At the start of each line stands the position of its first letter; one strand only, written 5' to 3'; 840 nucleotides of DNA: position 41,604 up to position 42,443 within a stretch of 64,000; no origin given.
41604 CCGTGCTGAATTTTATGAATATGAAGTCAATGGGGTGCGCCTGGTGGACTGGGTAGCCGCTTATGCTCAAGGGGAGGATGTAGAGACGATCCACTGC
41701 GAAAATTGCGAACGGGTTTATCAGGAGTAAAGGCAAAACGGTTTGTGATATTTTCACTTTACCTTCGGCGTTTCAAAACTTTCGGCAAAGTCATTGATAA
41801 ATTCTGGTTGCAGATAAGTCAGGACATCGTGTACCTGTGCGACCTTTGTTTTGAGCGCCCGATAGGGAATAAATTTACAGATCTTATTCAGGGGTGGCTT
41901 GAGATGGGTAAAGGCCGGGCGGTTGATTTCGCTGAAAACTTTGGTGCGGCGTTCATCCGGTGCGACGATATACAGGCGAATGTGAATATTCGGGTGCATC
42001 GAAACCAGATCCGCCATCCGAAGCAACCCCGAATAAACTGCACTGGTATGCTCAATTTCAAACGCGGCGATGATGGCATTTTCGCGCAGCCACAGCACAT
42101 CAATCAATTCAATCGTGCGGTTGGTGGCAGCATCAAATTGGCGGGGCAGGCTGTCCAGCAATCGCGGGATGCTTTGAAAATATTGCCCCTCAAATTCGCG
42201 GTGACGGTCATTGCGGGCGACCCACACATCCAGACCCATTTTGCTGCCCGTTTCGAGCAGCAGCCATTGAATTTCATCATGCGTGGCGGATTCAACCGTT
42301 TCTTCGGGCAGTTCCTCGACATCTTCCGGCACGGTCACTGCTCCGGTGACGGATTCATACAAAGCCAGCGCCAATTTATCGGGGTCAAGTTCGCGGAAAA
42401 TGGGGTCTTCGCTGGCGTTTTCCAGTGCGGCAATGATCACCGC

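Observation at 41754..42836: EVE (PUA-like) modified-base reader fused to a nuclease-like C-terminal domain: candidate type IV modification-dependent restriction enzyme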

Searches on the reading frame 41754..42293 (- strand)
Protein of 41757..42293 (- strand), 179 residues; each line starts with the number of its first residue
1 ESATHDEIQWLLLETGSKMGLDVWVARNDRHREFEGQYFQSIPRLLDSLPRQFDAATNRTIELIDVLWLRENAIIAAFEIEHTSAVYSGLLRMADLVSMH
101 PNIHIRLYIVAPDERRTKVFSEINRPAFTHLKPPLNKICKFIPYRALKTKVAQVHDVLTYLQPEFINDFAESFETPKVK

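Call 10: find_homologous_proteins(query=window:41757-42293:-, max_evalue=0.001)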
Query seq(179 aa) (179 aa): 1077 proteins with E <= 0.001 among 1108 candidates; the best 120 are listed.
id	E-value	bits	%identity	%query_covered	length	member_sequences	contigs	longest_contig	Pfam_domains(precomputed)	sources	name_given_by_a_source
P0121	1.5e-83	297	83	88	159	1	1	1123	PF27126.1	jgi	jgi:hypothetical protein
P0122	8.9e-78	278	70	96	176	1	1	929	PF27126.1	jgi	jgi:hypothetical protein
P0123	1.1e-73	265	71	96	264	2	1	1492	PF27126.1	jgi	jgi:hypothetical protein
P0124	1.2e-71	258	68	97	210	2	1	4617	PF27126.1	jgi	jgi:hypothetical protein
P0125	1.7e-71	258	66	97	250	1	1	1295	PF27126.1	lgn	-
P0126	1.9e-71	258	66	97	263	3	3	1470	PF27126.1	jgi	jgi:hypothetical protein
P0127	2.1e-71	257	66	97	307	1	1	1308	PF27126.1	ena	-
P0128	2.3e-71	257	64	96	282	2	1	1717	PF27126.1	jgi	jgi:hypothetical protein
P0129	2.5e-71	257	64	97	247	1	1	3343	PF27126.1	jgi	-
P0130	4.1e-71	256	65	98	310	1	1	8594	PF27126.1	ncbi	ncbi:hypothetical protein ACFLXC_04320 [Chloroflexota bacterium]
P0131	1.0e-70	255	66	96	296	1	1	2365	PF27126.1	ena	-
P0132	3.1e-70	254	67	96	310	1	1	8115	PF27126.1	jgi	jgi:hypothetical protein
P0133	3.6e-70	253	67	97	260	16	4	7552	PF27126.1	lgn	-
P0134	4.6e-70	253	64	93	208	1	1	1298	PF27126.1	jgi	jgi:hypothetical protein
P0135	6.3e-70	253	65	96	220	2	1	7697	PF27126.1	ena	-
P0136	7.6e-70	252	61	99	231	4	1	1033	PF27126.1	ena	-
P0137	1.2e-69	252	63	93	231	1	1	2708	PF27126.1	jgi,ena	-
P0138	1.3e-69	252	66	97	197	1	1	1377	PF27126.1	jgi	jgi:hypothetical protein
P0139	1.6e-69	251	63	100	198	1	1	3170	PF27126.1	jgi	jgi:hypothetical protein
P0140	1.6e-69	251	66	96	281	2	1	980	PF27126.1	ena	-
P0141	1.7e-69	251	68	91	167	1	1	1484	PF27126.1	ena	-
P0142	2.5e-69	251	65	97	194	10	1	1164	PF27126.1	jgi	-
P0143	6.3e-69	249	66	97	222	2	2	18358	PF27126.1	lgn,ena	-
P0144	1.8e-68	248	61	98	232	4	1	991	PF27126.1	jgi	-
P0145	3.1e-68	247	65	97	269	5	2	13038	PF27126.1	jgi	-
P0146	3.3e-68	247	66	97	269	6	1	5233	PF27126.1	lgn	-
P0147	4.1e-68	247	64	97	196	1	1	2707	PF27126.1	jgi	jgi:hypothetical protein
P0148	9.2e-68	246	66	97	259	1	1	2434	PF27126.1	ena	-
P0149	9.8e-68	245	64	97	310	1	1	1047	PF27126.1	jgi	jgi:hypothetical protein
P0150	1.3e-67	245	63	96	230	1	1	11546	PF27126.1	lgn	-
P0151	1.5e-67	245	64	98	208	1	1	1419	PF27126.1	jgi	jgi:hypothetical protein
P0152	1.7e-67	245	64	97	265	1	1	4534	PF27126.1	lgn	-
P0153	1.8e-67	245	65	97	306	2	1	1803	PF27126.1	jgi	jgi:hypothetical protein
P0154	1.9e-67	245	64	98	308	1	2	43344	PF27126.1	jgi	-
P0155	2.4e-67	244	63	94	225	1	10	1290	PF27126.1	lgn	-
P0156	3.5e-67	244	61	96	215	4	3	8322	PF27126.1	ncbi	-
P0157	5.0e-67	243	63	94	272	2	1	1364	PF27126.1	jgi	jgi:hypothetical protein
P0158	5.9e-67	243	63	93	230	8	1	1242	PF27126.1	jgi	jgi:hypothetical protein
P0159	7.4e-67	243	61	97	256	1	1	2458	PF27126.1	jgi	jgi:hypothetical protein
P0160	1.1e-66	242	65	96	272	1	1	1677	PF27126.1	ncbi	-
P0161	1.4e-66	242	64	94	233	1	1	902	PF27126.1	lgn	-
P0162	1.4e-66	242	65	94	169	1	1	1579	PF27126.1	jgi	jgi:hypothetical protein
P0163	2.2e-66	241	63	93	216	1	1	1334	PF27126.1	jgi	jgi:hypothetical protein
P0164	2.5e-66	241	63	96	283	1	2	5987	PF27126.1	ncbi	-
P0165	2.8e-66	241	57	99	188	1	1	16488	PF27126.1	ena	-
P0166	3.5e-66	240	58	99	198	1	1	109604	PF27126.1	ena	-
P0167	3.9e-66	240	61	97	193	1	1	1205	PF27126.1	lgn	-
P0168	7.9e-66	239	57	97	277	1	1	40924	PF27126.1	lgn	-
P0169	8.1e-66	239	60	96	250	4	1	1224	PF27126.1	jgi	jgi:hypothetical protein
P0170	1.3e-65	238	61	92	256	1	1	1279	PF27126.1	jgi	jgi:hypothetical protein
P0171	1.8e-65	238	62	93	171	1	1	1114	PF27126.1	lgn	-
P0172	2.1e-65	238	62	96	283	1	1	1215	PF27126.1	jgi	jgi:hypothetical protein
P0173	2.1e-65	238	59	96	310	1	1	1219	PF27126.1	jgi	jgi:hypothetical protein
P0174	2.2e-65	238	61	97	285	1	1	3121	PF27126.1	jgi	jgi:hypothetical protein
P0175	3.4e-65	237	59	94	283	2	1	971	PF27126.1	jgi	-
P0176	3.4e-65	237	59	97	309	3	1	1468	PF27126.1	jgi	jgi:hypothetical protein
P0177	3.8e-65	237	58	99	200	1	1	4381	PF27126.1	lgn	-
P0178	4.0e-65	237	60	96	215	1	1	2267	PF27126.1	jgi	jgi:hypothetical protein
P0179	4.2e-65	237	59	97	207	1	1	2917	PF27126.1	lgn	-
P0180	6.5e-65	236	59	97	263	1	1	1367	PF27126.1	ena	-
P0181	7.0e-65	236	61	97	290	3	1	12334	PF27126.1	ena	-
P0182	7.3e-65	236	59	96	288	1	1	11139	PF27126.1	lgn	-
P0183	8.0e-65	236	58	92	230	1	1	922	PF27126.1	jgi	jgi:hypothetical protein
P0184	9.7e-65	236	60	96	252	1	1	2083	PF27126.1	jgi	jgi:hypothetical protein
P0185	1.1e-64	236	60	96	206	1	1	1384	PF27126.1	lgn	-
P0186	1.1e-64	236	59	97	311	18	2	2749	PF27126.1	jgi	-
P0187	1.1e-64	235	59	95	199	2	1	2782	PF27126.1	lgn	-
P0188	1.1e-64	235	61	97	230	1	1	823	PF27126.1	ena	-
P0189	1.2e-64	235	61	96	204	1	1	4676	PF27126.1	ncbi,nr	ncbi:MAG: hypothetical protein N2378_11390 [Chloroflexaceae bacterium]|nr:hypothetical protein [Chlo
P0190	1.2e-64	235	69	88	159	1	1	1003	PF27126.1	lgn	-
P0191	1.2e-64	235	65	94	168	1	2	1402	PF27126.1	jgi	jgi:hypothetical protein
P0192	1.4e-64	235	63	94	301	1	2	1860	PF27126.1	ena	-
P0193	1.5e-64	235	59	99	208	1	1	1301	PF27126.1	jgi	jgi:hypothetical protein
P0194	1.5e-64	235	59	97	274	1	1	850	PF27126.1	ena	-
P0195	1.6e-64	235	61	95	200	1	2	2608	PF27126.1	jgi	jgi:hypothetical protein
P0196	1.7e-64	235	62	95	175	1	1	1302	PF27126.1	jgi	jgi:hypothetical protein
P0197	2.9e-64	234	60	97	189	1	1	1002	PF27126.1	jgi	jgi:hypothetical protein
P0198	3.4e-64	234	59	96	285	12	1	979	PF27126.1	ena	-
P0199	3.7e-64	234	59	96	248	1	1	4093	PF27126.1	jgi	-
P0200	3.8e-64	234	62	93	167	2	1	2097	PF27126.1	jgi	-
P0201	3.8e-64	234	66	87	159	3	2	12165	PF27126.1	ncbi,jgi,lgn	-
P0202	4.6e-64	233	60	93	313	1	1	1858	PF27126.1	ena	-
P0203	4.7e-64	233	60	96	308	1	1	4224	PF27126.1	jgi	jgi:hypothetical protein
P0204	4.8e-64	233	60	95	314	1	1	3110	PF27126.1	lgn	-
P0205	5.1e-64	233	59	94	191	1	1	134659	PF27126.1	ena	-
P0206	5.7e-64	233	61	96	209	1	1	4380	PF27126.1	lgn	-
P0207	6.0e-64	233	61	96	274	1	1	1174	PF27126.1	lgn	-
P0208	6.1e-64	233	59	97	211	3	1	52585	PF27126.1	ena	-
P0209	7.1e-64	233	61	97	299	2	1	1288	PF27126.1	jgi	jgi:hypothetical protein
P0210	7.8e-64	233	59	94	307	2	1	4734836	PF27126.1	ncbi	ncbi:hypothetical protein [Nitrospira sp. Nam80]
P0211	7.9e-64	233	62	95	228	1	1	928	PF27126.1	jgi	jgi:hypothetical protein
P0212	8.0e-64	233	71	82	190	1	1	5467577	PF27126.1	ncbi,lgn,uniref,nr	ncbi:hypothetical protein G9F72_005040 [Clostridium estertheticum]|uniref:hypothetical protein n=1 T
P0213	8.6e-64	233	64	91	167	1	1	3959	PF27126.1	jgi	jgi:hypothetical protein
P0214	1.0e-63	232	59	97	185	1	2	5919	PF27126.1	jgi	jgi:hypothetical protein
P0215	1.1e-63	232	61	97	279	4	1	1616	PF27126.1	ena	-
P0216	1.1e-63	232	66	86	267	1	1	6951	PF27126.1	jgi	jgi:hypothetical protein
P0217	1.2e-63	232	60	98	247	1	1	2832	PF27126.1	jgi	jgi:hypothetical protein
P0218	1.3e-63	232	61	97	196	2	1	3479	PF27126.1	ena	-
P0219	1.4e-63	232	65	94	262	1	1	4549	PF27126.1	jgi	jgi:hypothetical protein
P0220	1.5e-63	232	60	96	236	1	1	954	PF27126.1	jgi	jgi:hypothetical protein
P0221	1.9e-63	232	59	97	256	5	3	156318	PF27126.1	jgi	jgi:hypothetical protein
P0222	2.0e-63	231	62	95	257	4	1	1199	PF27126.1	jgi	jgi:hypothetical protein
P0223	2.2e-63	231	60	97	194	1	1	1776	PF27126.1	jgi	-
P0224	2.5e-63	231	60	96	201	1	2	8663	PF27126.1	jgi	jgi:hypothetical protein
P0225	2.8e-63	231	59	96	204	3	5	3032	PF27126.1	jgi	jgi:hypothetical protein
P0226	3.0e-63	231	59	96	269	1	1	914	PF27126.1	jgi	jgi:hypothetical protein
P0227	3.2e-63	231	63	92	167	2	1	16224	PF27126.1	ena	-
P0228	3.7e-63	231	58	97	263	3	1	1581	PF27126.1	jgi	jgi:hypothetical protein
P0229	3.9e-63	230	60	91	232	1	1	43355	PF27126.1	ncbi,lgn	-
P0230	5.4e-63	230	59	96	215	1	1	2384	PF27126.1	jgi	jgi:hypothetical protein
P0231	5.4e-63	230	61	93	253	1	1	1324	PF27126.1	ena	-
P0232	5.8e-63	230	57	97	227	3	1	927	PF27126.1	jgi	jgi:hypothetical protein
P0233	6.7e-63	230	60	96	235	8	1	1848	PF27126.1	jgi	jgi:hypothetical protein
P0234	6.8e-63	230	59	96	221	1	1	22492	PF27126.1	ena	-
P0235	7.0e-63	230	59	97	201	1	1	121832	PF27126.1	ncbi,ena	-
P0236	7.5e-63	230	60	96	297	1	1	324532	PF27126.1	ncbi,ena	-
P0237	7.6e-63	230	61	95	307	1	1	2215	PF27126.1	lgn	-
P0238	8.7e-63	229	58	92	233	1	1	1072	PF27126.1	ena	-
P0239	9.4e-63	229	57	96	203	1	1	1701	PF27126.1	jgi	jgi:hypothetical protein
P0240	1.0e-62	229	60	97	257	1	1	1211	PF27126.1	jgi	jgi:hypothetical protein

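Call 73: predict_structure(alignment_id=A4)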
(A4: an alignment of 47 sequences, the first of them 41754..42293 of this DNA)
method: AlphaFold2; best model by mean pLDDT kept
length: 179 residues; sequences in the alignment: 47
mean_pLDDT: 91.9   pTM: 0.89
mean pLDDT of the five models: 91.9, 91.9, 91.6, 91.3, 91.1
residues with pLDDT >= 90: 145; 70-90: 26; 50-70: 5; < 50: 3
segments of 3 or more residues with pLDDT < 50: 177-179
pLDDT, mean of each block of 10 residues (from residue 1): 87 98 95 96 95 87 95 94 82 91 90 94 94 94 97 96 96 69
secondary structure, 60 per line:
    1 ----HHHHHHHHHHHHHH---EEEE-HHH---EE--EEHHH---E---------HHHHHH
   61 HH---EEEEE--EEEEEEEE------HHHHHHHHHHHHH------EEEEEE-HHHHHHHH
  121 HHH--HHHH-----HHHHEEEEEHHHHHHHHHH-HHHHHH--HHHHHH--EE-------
elements in order: H5-18 E22-25 H55-62 E66-70 E73-80 H87-99 E106-111 H113-123 H126-129 H135-138 E139-143 H144-153 H155-160 H163-168

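Call 76: search_protein_representatives(alignment_id=A4)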
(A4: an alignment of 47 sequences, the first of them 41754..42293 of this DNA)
Query: 47 sequences, 196 profile positions. Proteins with E-value up to 0.001 (for the whole library): 2278; up to 1e-10: 1418; up to 1e-30: 552. The best 150 are listed.
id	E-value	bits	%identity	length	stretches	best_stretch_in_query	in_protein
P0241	1.1e-93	328.5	-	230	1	1-195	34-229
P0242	1.2e-93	328.5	-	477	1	2-195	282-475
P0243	1.0e-90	318.9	-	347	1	2-195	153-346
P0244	5.3e-90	316.5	-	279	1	1-195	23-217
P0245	2.4e-89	314.4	-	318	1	1-193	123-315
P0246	1.4e-88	311.9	-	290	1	1-193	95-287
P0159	4.4e-88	310.3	-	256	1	8-194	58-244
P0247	1.1e-86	305.7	-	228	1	1-195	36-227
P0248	2.3e-85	301.4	-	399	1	10-195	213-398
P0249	3.0e-85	301.0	-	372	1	16-194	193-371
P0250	1.2e-84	299.0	-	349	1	1-195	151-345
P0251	2.5e-84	298.0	-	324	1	16-193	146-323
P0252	2.9e-83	294.5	-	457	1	12-190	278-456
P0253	3.8e-83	294.2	-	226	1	10-192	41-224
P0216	2.0e-82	291.8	-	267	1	16-174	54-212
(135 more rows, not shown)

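Call 80: search_protein_families(library=pfam, alignment_id=A5, max_evalue=0.01)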
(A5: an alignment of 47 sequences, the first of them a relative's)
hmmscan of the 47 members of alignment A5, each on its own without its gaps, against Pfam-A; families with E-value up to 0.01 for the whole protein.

A. member 1, P0242 (477 aa): 0 families

B. families by the number of members that match (of 47 scanned): 58 families (the first 25 are shown)
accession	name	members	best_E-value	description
PF14338.12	Mrr_N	10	2.2e-30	Mrr N-terminal domain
PF00515.34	TPR_1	5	4.3e-55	Tetratricopeptide repeat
PF07719.23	TPR_2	5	2.4e-51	Tetratricopeptide repeat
PF13181.12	TPR_8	5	5.4e-44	Tetratricopeptide repeat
PF13431.12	TPR_17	5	2e-39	Tetratricopeptide repeat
PF13414.12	TPR_11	5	2.3e-34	TPR repeat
PF13428.12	TPR_14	5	3e-30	Tetratricopeptide repeat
PF13432.12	TPR_16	5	9.5e-28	Tetratricopeptide repeat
PF13424.12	TPR_12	5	2.4e-25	Tetratricopeptide repeat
PF14559.12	TPR_19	5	1.7e-23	Tetratricopeptide repeat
PF13174.12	TPR_6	5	1.7e-21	Tetratricopeptide repeat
PF13374.12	TPR_10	5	4.6e-21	Tetratricopeptide repeat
PF13371.12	TPR_9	5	9.6e-21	Tetratricopeptide repeat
PF13176.12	TPR_7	5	4.4e-19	Tetratricopeptide repeat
PF12895.13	ANAPC3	5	7.9e-17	Anaphase-promoting complex, cyclosome, subunit 3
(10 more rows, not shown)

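Call 91: search_solved_structures(query=A4, max_evalue=10, show_alignments=4)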
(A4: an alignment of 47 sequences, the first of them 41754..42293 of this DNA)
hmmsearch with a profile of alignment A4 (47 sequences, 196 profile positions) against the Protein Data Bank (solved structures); distinct sequences matched with E-value up to 10: 1.
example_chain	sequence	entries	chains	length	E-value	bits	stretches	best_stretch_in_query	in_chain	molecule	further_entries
6sme_A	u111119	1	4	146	1.6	11.4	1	18-54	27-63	3-dehydroquinate dehydratase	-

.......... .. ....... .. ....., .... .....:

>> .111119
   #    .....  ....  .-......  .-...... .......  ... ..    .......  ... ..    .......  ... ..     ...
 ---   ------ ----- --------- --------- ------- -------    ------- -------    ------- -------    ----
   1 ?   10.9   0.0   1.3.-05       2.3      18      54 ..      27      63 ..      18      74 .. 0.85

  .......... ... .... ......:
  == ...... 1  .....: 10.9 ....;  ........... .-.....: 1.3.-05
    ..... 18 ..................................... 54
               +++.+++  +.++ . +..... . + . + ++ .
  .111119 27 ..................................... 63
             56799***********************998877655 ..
